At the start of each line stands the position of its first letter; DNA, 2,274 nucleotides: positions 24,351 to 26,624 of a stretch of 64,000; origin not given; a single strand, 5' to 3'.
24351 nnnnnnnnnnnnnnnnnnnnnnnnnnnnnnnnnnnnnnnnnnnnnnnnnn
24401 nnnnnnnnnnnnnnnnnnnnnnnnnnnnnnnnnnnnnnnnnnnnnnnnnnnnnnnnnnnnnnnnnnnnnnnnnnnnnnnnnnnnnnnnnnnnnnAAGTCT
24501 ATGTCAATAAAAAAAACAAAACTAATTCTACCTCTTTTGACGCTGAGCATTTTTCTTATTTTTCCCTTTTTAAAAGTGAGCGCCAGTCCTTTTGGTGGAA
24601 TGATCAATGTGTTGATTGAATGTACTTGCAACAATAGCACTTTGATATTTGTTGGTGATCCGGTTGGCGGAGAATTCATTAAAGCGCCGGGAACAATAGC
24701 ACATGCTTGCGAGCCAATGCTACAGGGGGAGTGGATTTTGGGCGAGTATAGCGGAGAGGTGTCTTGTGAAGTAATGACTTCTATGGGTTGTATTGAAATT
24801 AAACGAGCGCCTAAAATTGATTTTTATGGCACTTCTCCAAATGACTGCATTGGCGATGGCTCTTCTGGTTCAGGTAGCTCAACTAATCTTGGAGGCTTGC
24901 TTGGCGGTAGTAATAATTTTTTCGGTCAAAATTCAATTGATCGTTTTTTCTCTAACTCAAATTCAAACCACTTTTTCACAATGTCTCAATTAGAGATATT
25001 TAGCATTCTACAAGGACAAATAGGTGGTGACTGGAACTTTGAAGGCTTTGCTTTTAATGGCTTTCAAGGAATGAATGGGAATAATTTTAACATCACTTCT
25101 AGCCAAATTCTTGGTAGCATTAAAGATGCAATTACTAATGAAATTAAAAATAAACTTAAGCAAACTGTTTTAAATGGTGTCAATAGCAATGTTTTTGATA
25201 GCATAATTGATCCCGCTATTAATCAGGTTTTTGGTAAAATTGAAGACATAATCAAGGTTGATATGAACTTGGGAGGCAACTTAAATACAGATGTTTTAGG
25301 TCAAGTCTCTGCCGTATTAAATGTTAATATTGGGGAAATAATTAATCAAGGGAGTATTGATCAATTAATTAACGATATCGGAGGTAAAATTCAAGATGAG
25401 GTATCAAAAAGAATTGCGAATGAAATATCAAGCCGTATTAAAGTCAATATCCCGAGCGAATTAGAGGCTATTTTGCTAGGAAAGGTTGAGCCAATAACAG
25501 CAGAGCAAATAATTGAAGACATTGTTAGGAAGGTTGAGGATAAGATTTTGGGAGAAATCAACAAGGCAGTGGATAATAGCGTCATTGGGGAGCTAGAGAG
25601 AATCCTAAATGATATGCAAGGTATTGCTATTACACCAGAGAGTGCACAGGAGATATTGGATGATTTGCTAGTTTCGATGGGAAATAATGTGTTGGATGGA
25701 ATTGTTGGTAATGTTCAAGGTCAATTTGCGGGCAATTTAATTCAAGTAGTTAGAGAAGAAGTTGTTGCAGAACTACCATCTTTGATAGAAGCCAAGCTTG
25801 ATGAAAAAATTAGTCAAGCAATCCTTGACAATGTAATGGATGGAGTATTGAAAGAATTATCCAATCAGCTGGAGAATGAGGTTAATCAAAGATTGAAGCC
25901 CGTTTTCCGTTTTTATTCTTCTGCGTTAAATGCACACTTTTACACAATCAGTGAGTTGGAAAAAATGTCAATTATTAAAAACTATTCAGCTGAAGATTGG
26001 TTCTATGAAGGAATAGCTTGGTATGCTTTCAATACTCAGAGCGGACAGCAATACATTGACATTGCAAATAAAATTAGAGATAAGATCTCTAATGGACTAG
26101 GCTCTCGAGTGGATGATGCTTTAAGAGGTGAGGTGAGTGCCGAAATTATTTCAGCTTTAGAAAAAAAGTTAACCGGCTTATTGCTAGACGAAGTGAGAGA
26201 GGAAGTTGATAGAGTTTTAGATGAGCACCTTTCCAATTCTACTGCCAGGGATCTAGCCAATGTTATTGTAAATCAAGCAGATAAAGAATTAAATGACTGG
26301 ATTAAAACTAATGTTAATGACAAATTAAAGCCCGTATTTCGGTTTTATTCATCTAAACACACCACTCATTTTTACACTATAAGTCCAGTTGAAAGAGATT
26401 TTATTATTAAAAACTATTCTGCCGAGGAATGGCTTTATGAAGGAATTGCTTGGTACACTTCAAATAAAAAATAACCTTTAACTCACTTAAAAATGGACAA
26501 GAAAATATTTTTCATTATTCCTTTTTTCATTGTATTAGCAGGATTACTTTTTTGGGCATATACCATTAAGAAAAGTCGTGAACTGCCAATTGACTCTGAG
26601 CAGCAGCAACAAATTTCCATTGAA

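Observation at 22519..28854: Five-gene secretory operon whose PG-lytic, protease and Cys-rich proteins share a ~45-aa aromatic 'RFY' repeat module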

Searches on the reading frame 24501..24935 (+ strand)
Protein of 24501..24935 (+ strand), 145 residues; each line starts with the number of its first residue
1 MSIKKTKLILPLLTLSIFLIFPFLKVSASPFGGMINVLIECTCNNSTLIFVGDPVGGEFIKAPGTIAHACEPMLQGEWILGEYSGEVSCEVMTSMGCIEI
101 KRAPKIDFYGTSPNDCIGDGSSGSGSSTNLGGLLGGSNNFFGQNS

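Call 53: search_protein_representatives(protein=window:24501-24935:+)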
Query: 145 residues. Proteins with E-value up to 0.001 (for the whole library): 118; up to 1e-10: 7; up to 1e-30: 2. The best 118 are listed.
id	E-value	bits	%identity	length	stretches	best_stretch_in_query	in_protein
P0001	3.3e-90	316.2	100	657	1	1-145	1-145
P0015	2.4e-43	164.1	68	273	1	13-127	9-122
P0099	7.7e-22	94.4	43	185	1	13-125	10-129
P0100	1.7e-17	80.2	46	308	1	5-138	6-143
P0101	5.1e-13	65.7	37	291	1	16-120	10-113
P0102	9.6e-12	61.6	46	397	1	17-127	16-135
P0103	2.6e-11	60.2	32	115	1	12-111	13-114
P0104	1.9e-10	57.4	36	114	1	3-112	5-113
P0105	5.0e-10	56.0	40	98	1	28-112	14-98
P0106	5.3e-10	56.0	38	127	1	9-112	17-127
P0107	1.3e-09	54.7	36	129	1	8-112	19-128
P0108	2.2e-09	53.9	41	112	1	12-112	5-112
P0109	3.0e-09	53.5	37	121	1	3-112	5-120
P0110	6.3e-09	52.5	37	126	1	16-112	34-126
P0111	6.8e-09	52.3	28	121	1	9-112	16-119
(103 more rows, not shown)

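Call 56: search_protein_families(library=pfam, alignment_id=A5, max_evalue=0.01)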
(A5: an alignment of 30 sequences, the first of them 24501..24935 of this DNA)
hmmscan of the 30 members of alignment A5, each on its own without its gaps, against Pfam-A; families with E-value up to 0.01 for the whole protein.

A. member 1, window:24501-24935:+ (145 aa): 0 families

B. families by the number of members that match (of 30 scanned): 5 families
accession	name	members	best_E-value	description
PF18885.6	DUF5648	1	8.2e-38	Domain of unknown function (DUF5648)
PF00404.24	Dockerin_1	1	8.3e-06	Dockerin type I domain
PF13405.12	EF-hand_6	1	0.00022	EF-hand domain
PF00036.39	EF-hand_1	1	0.0011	EF hand domain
PF11168.14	DUF2955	1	0.002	Protein of unknown function (DUF2955)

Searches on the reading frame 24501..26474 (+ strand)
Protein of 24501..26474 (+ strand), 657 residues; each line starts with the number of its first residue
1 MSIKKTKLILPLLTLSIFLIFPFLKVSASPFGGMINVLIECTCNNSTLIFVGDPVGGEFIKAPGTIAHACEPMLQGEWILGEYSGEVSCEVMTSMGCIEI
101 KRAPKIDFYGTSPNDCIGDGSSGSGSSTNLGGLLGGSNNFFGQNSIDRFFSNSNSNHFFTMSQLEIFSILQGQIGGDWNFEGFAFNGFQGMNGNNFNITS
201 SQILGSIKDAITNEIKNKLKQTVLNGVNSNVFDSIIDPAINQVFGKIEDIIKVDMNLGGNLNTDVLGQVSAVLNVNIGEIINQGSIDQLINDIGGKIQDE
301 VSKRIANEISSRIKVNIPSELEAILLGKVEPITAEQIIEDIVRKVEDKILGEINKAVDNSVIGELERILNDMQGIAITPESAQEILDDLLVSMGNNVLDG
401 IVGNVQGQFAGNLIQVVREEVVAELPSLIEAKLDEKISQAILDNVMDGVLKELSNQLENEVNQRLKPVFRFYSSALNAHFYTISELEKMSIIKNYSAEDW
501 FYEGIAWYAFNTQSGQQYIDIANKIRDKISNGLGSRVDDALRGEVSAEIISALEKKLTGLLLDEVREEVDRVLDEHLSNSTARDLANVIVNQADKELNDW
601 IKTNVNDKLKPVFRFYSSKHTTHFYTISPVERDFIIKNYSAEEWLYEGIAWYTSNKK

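Call 3: search_protein_families(library=pfam, proteins=[window:24501-26474:+], max_evalue=0.1)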
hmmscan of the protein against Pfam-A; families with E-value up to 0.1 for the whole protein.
window:24501-26474:+ (657 aa): 4 families
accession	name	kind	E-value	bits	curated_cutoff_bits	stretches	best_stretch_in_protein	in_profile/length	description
PF18885.6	DUF5648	-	5e-26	91.9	25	3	588-655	25-87/134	Domain of unknown function (DUF5648)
PF04286.17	DUF445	-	0.00064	20.2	33.8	1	335-601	90-346/368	Protein of unknown function (DUF445)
PF14005.11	YpjP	-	0.0023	18.4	27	0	521-605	10-92/134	YpjP-like protein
PF23659.1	UFL1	-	0.022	15.6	27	0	566-641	26-81/120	E3 UFM1-protein ligase 1-like domain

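Call 4: search_protein_families(library=ncbifam, proteins=[window:24501-26474:+], max_evalue=0.1)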
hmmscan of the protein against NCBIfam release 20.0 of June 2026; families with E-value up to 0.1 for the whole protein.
window:24501-26474:+ (657 aa): 0 families

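Call 16: find_encoding_contigs(protein=window:24501-26474:+, flank=10000, max_places=6)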
Protein window:24501-26474:+ (657 aa): 2 contigs read that carry it; 2 places shown.
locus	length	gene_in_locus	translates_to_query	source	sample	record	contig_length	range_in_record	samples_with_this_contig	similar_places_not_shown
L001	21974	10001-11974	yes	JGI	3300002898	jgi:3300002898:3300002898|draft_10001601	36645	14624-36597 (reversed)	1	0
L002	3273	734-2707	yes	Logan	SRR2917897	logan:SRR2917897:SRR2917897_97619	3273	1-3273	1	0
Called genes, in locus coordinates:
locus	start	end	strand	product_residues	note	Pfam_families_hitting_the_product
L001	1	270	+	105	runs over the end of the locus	?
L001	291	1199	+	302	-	PF00535:Glycos_transf_2, PF10111:Glyco_tranf_2_2, PF13641:Glyco_tranf_2_3, PF13712:Glyco_tranf_2_5 (weak), PF13632:Glyco_trans_2_3 (faint), PF02709:Glyco_transf_7C (faint)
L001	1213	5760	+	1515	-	PF20706:GT4-conflict (weak), PF00534:Glycos_transf_1, PF13692:Glyco_trans_1_4, PF00534:Glycos_transf_1 (weak), PF13692:Glyco_trans_1_4, PF00534:Glycos_transf_1, PF13524:Glyco_trans_1_2, PF13692:Glyco_trans_1_4, +2 more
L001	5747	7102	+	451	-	PF09913:DUF2142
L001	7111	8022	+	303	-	PF00535:Glycos_transf_2, PF13641:Glyco_tranf_2_3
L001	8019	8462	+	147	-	-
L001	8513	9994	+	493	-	PF18885:DUF5648, PF08486:SpoIID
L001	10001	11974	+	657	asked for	PF18885:DUF5648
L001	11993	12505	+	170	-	-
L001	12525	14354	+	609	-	PF00082:Peptidase_S8, PF18885:DUF5648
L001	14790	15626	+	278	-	PF03462:PCRF, PF00472:RF-1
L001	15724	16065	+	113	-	-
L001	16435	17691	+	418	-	PF03952:Enolase_N, PF00113:Enolase_C, PF13378:MR_MLE_C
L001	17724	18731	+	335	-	PF00294:PfkB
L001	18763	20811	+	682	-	PF02629:CoA_binding, PF13380:CoA_binding_2, PF13607:Succ_CoA_lig, PF13549:ATP-grasp_5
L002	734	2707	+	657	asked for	PF18885:DUF5648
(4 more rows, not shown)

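Call 17: find_homologous_proteins(query=window:24501-26474:+, max_evalue=0.001)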
Query window:24501-26474:+ (657 aa): 4 proteins with E <= 0.001 among 8000 candidates.
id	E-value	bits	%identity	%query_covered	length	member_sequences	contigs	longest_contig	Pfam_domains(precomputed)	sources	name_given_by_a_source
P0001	0.0e+0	1446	100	100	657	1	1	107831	PF18885.7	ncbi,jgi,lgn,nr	ncbi:MAG TPA: hypothetical protein GX706_02800 [Candidatus Moranbacteria bacterium]|nr:hypothetical 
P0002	7.7e-18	83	57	8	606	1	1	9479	PF18885.7,PF22148.2,PF00082.28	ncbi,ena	-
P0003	7.9e-18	83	27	28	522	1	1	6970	PF16655.13,PF18885.7,PF00149.34,PF16656.12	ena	-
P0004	2.3e-10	58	24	33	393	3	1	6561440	PF13365.13,PF18885.7,PF00089.33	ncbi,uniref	ncbi:trypsin-like peptidase domain-containing protein [Ottowia sp. VDI28]|uniref:trypsin-like peptid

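Call 18: find_encoding_contigs(protein=P0002, flank=10000, max_places=6)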
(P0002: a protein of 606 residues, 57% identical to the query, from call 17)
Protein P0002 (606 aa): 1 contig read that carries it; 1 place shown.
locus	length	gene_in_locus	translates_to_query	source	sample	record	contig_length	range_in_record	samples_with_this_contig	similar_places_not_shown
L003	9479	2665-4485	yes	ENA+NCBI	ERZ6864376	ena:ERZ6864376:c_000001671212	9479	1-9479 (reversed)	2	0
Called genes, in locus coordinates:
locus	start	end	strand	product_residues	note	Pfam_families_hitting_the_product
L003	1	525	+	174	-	?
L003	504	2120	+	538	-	PF18885:DUF5648, PF08486:SpoIID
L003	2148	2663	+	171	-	-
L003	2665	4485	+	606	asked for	PF22148:Fervidolysin_NPro-like (faint), PF00082:Peptidase_S8, PF18885:DUF5648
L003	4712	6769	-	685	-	PF13229:Beta_helix, PF05048:NosD, PF13229:Beta_helix, PF18885:DUF5648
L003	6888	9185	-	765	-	PF00535:Glycos_transf_2, PF00534:Glycos_transf_1 (weak), PF13692:Glyco_trans_1_4 (faint)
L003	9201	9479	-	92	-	?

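Call 81: predict_structure(alignment_id=A7)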
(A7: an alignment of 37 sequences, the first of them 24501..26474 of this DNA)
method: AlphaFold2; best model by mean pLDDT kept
length: 657 residues; sequences in the alignment: 37
mean_pLDDT: 66.1   pTM: 0.50
mean pLDDT of the five models: 66.1, 64.6, 63.1, 62.7, 61.0
residues with pLDDT >= 90: 134; 70-90: 183; 50-70: 156; < 50: 184
segments of 3 or more residues with pLDDT < 50: 1-139, 193-198, 257-262, 305-332
pLDDT, mean of each block of 10 residues (from residue 1): 39 44 32 30 34 35 38 30 38 38 36 34 37 40 89 96 94 88 92 47 68 70 60 74 77 55 63 64 54 60 47 33 32 55 66 60 64 60 64 55 60 71 72 72 83 83 93 97 98 97 96 89 81 81 77 67 75 74 79 83 80 97 97 98 98 80
secondary structure, 60 per line:
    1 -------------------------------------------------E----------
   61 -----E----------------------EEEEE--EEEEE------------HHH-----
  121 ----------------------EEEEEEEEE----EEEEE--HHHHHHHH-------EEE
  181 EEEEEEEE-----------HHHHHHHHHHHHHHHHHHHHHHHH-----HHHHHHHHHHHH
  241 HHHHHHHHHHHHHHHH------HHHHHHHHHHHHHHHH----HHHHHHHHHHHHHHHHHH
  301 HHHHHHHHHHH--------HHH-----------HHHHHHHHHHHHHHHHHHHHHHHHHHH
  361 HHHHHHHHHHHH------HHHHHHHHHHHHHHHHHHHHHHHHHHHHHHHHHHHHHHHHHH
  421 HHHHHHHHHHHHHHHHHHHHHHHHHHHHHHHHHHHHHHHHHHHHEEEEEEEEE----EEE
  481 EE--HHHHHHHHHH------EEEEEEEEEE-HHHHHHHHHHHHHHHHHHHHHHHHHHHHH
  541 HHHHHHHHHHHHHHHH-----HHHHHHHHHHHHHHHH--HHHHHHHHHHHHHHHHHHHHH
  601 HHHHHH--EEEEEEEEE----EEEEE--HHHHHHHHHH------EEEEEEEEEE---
elements in order: E89-93 E96-100 E143-151 E156-160 H163-170 E178-188 H200-223 H229-256 H263-278 H283-311 H334-372 H379-464 E465-473 E478-482 H485-494 E501-510 H512-556 H562-577 H580-606 E609-617 E622-626 H629-638 E645-654
